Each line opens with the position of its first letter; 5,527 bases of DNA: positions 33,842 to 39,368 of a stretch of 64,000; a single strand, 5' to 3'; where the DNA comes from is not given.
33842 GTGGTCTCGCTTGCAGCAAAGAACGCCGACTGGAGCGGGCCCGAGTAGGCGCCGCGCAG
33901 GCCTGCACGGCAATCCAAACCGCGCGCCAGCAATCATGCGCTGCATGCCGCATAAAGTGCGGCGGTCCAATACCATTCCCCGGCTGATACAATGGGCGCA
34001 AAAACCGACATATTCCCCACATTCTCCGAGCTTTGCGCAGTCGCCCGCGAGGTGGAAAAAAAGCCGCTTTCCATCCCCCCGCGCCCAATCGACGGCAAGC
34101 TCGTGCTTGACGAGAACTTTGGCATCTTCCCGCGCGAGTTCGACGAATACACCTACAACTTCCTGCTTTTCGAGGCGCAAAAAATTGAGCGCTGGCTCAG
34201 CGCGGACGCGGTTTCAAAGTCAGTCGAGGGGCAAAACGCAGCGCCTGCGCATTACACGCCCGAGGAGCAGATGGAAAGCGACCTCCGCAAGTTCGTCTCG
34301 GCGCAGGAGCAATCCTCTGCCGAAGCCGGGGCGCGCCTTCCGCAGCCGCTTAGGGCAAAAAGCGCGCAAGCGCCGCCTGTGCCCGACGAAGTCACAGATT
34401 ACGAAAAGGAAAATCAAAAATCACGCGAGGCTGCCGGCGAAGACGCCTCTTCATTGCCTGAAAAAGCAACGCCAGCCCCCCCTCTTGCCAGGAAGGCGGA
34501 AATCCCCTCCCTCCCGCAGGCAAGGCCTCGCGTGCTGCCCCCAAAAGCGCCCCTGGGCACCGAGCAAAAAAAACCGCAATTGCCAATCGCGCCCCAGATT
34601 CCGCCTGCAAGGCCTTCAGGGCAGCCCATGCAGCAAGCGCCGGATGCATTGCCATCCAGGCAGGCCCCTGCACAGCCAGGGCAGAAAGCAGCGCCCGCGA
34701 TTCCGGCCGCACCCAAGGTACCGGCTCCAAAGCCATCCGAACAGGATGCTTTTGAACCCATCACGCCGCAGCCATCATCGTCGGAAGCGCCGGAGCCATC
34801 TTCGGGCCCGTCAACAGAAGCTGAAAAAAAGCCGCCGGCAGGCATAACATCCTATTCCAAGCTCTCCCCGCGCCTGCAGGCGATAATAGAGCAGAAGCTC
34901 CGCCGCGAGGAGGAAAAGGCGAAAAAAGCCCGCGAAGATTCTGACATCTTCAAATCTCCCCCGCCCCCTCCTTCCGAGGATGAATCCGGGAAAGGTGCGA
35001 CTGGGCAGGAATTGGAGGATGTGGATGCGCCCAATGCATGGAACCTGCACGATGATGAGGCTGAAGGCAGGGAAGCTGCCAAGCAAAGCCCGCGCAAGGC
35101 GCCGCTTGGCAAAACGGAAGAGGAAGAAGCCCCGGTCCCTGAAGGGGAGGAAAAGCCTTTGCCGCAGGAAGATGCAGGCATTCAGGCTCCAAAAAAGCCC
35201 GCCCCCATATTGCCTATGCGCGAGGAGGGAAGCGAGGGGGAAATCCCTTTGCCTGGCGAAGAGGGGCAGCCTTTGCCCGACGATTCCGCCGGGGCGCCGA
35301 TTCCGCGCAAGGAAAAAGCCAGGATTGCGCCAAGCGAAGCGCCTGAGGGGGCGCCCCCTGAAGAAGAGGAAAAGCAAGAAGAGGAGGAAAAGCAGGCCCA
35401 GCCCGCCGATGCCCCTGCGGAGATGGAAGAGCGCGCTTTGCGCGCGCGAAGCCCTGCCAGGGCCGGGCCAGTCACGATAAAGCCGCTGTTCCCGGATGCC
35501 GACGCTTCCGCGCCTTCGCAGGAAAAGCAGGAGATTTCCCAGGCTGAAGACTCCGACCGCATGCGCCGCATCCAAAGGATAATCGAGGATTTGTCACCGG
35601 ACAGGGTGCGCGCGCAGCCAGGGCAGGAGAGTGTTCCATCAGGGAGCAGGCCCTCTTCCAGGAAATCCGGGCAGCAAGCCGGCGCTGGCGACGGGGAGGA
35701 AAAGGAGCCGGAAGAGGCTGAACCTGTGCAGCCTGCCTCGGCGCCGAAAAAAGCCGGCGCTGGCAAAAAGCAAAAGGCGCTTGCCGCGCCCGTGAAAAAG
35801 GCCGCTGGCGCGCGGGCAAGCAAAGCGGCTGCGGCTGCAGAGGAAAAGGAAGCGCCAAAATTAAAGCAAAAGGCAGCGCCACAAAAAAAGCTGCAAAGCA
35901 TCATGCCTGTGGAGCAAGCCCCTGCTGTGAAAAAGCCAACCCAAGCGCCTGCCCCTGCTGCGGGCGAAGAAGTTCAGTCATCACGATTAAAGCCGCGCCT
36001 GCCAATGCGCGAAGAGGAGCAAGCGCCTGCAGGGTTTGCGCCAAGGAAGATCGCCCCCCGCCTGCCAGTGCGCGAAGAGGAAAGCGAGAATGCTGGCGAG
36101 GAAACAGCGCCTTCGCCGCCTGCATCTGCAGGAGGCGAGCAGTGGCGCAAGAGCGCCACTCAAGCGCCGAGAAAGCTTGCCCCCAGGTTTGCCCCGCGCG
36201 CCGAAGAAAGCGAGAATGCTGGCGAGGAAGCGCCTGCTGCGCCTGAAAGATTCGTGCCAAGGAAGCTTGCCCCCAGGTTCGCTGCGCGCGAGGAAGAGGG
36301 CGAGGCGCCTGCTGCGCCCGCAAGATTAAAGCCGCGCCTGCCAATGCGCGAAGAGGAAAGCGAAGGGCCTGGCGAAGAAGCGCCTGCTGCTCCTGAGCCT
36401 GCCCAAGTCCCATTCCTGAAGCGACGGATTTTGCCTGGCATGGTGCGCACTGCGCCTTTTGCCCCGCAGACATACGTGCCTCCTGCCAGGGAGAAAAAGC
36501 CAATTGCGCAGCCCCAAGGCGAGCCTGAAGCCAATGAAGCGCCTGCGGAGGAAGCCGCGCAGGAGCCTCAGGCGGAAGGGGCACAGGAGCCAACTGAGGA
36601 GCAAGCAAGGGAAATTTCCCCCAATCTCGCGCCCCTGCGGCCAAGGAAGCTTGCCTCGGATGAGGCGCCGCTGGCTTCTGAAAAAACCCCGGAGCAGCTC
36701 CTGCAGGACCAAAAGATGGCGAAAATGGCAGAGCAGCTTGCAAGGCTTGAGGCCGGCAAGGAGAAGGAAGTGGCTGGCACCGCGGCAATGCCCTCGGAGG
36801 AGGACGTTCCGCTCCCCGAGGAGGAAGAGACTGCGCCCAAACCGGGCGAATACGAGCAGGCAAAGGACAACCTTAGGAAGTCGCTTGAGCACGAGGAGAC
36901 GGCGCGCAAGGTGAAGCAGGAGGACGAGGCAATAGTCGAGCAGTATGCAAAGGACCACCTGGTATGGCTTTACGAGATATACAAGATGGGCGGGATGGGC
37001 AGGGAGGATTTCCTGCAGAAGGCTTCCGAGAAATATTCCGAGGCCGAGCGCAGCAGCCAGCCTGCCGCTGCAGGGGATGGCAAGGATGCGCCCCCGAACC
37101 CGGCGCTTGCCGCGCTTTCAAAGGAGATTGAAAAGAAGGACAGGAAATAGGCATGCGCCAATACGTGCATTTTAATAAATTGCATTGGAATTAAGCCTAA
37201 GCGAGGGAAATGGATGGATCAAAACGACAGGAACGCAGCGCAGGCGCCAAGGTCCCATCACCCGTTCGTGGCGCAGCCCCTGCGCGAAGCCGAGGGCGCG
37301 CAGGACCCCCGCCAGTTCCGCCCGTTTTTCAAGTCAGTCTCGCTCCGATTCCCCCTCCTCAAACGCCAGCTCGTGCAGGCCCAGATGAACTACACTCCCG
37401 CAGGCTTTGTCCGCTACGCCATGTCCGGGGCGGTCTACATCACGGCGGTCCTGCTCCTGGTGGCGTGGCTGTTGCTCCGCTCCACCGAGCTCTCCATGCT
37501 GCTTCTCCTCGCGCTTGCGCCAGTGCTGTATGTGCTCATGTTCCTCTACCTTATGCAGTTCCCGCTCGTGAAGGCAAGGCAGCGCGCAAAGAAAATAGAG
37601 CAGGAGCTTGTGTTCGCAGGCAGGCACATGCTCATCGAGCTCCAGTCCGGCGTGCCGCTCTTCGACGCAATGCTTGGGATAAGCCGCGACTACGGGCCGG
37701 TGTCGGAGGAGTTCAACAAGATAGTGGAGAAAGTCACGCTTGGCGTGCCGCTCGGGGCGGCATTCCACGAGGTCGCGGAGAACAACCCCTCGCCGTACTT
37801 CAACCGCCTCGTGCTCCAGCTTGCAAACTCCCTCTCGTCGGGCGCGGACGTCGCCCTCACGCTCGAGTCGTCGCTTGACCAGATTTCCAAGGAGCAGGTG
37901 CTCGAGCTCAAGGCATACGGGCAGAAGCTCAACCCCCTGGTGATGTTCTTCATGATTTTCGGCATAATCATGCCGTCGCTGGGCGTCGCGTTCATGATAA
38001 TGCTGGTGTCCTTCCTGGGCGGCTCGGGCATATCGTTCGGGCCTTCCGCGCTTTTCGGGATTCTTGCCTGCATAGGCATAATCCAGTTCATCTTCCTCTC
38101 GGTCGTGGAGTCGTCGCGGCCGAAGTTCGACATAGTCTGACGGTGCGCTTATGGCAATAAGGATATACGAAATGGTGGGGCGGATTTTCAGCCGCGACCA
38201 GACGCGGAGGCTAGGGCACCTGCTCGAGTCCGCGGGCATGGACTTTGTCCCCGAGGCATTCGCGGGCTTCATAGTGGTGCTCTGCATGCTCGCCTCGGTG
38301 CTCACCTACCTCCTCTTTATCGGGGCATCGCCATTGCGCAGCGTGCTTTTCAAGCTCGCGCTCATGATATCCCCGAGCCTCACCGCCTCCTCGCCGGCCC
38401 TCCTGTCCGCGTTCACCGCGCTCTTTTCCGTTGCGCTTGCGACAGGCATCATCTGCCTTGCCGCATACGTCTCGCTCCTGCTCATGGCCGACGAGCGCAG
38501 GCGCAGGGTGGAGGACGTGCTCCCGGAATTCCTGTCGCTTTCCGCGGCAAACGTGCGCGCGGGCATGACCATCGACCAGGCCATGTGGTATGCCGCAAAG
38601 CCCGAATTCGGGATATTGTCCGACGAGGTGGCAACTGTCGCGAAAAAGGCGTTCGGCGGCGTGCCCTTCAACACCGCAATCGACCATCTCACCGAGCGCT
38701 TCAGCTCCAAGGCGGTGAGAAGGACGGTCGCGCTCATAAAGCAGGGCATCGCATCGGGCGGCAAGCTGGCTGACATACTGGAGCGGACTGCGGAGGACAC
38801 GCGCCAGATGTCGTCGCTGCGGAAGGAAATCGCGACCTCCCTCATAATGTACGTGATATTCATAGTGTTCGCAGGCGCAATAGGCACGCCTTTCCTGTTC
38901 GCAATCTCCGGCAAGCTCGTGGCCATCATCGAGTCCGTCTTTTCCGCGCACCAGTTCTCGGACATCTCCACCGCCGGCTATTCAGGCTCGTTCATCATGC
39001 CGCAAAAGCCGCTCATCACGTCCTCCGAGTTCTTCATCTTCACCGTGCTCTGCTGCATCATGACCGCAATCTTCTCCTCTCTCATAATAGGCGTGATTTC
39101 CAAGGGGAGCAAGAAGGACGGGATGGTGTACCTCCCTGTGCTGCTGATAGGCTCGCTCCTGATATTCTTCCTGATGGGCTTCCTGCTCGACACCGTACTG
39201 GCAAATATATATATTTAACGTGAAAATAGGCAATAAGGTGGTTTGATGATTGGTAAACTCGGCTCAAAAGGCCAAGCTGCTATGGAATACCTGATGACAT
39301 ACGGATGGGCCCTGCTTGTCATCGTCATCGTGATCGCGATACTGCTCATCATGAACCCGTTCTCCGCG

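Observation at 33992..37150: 1052-aa intrinsically disordered repeat protein wedged between the pilus ATPase and platform genes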

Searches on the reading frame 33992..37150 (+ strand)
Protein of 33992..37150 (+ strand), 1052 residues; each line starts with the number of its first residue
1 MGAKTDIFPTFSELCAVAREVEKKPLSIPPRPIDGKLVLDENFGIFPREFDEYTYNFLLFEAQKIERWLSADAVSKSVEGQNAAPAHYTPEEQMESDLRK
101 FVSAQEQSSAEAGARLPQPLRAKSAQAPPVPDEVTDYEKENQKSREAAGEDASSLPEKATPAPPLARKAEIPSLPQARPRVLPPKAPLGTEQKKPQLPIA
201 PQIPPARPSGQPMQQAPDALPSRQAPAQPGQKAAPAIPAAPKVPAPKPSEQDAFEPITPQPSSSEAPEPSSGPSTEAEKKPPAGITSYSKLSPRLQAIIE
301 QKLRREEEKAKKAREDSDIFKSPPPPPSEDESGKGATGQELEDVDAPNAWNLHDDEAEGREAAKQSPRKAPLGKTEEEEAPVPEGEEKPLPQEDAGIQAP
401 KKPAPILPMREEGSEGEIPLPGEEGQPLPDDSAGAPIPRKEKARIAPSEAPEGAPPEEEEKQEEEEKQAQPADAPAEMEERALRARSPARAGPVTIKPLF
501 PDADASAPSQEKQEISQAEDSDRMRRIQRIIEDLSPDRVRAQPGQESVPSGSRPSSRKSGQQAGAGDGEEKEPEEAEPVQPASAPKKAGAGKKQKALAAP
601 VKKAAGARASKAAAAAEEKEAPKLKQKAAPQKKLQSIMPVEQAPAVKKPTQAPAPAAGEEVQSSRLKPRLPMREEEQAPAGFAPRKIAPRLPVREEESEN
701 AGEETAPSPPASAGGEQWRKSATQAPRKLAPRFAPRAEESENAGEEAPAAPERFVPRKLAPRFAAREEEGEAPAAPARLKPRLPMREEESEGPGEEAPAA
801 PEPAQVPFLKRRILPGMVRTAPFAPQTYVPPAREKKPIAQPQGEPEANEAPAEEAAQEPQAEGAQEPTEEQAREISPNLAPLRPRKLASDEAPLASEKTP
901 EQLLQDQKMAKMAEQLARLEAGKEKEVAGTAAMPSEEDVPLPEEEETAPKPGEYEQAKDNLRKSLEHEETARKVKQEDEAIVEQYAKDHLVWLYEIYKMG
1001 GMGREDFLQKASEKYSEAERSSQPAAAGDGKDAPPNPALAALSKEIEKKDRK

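Call 3: search_protein_families(library=pfam, proteins=[window:33992-37150:+], max_evalue=0.01)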
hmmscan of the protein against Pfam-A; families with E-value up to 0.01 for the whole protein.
window:33992-37150:+ (1052 aa): 0 families

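Call 4: search_protein_families(library=ncbifam, proteins=[window:33992-37150:+], max_evalue=0.01)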
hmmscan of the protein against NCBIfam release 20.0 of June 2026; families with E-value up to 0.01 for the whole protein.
window:33992-37150:+ (1052 aa): 0 families

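Call 21: find_related_loci(query=window:33992-37150:+, collection=genome_contigs, flank=6000)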
Query window:33992-37150:+ (1052 aa) in genome_contigs; peptide patterns used: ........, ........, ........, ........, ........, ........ (x = any residue, [..] = any of these).
490 stretches matched a pattern; 1 encode a relative of the query (tblastn E <= 1e-3); 1 distinct loci.
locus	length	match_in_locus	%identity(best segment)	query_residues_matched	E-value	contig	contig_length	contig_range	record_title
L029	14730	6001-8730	50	1-1043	4e-127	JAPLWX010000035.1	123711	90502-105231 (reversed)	MAG: Candidatus Micrarchaeota archaeon isolate LacPavin_0419_WC90_MAG_54_17 LacPavin_0419_WC90_scaffold_34530, whole gen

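Call 22: find_homologous_proteins(query=window:33992-37150:+, region=860-1052)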
Query window:33992-37150:+, residues 860-1052 (193 aa): 31 proteins with E <= 0.001 among 2743 candidates.
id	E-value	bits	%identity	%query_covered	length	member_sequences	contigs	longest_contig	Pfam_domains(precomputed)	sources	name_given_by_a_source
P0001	1.7e-83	297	83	97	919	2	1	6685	-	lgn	-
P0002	1.3e-81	291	78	99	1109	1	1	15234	-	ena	-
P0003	3.0e-78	280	78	92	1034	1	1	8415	-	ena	-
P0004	1.1e-77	278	78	92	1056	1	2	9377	-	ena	-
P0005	2.4e-77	277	77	92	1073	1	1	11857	-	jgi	jgi:hypothetical protein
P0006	7.1e-76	272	78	93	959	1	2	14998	-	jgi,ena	-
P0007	3.5e-74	267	77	93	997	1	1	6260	-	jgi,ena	-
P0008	1.2e-73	265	76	90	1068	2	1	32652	-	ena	-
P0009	1.9e-73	265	78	92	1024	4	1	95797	-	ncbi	ncbi:MAG: hypothetical protein WCY41_01630 [Candidatus Micrarchaeia archaeon]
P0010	7.9e-72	259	75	92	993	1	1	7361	-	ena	-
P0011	1.6e-68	248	73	93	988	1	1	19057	-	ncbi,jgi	ncbi:MAG: hypothetical protein WC717_03050 [Candidatus Micrarchaeia archaeon]|jgi:hypothetical prote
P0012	5.4e-67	244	68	100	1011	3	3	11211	-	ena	-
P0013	3.8e-66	241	69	96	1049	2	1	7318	-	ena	-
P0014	3.9e-64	234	69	92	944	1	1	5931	-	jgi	-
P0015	1.8e-63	232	64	92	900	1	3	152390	-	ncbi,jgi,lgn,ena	-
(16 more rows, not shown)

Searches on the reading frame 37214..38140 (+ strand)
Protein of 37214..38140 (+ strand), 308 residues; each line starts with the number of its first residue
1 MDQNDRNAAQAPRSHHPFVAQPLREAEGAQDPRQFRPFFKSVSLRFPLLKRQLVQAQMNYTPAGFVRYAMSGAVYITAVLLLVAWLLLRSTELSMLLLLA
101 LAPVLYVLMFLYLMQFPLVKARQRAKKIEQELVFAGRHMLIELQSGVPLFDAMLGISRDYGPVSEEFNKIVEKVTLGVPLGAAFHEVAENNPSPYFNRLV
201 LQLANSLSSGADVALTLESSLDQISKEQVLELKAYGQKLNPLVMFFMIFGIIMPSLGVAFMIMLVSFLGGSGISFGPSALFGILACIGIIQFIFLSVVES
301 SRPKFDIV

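Call 3: search_protein_families(library=pfam, proteins=[window:37214-38140:+], max_evalue=0.01)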
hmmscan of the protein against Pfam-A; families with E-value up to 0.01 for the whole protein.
window:37214-38140:+ (308 aa): 1 family
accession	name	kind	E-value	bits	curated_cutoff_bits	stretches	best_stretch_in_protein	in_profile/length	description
PF00482.28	T2SSF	-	1.6e-17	64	25.2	1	137-258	3-122/125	Type II secretion system (T2SS), protein F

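Call 4: search_protein_families(library=ncbifam, proteins=[window:37214-38140:+], max_evalue=0.01)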
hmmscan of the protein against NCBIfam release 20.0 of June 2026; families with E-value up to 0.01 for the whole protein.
window:37214-38140:+ (308 aa): 1 family
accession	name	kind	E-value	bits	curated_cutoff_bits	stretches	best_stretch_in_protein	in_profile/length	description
NF004704.2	PRK06041.1-2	equivalog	1.2e-12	47.3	550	1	57-304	5-249/555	archaellar assembly protein ArlJ/FlaJ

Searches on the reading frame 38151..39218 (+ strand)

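Call 3: search_protein_families(library=pfam, proteins=[window:38151-39218:+], max_evalue=0.01)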
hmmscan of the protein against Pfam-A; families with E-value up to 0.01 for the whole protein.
window:38151-39218:+ (355 aa): 1 family
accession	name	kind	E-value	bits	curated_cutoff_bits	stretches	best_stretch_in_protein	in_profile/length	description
PF00482.28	T2SSF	-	3e-16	60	25.2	1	127-252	1-123/125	Type II secretion system (T2SS), protein F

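Call 4: search_protein_families(library=ncbifam, proteins=[window:38151-39218:+], max_evalue=0.01)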
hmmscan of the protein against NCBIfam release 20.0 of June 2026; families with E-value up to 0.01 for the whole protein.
window:38151-39218:+ (355 aa): 5 families
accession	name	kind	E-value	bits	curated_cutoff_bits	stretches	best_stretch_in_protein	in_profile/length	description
NF004704.2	PRK06041.1-2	equivalog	1.8e-08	33.6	550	1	87-333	296-538/555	archaellar assembly protein ArlJ/FlaJ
TIGR02120.1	GspF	equivalog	8.9e-06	25.2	424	1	135-261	76-198/401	type II secretion system inner membrane protein GspF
NF004705.1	PRK06041.1-3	equivalog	2.9e-05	23.2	400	1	65-352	189-464/465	archaellar assembly protein ArlJ/FlaJ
NF047826.1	T3SSXpsF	equivalog_domain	7.3e-05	21.7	650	1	128-244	72-184/405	type II secretion system protein XpsF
NF052607.1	T4PiliAsmPilCThrm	equivalog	0.00038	19.7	700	1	132-263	76-203/406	type IV pilus assembly protein PilC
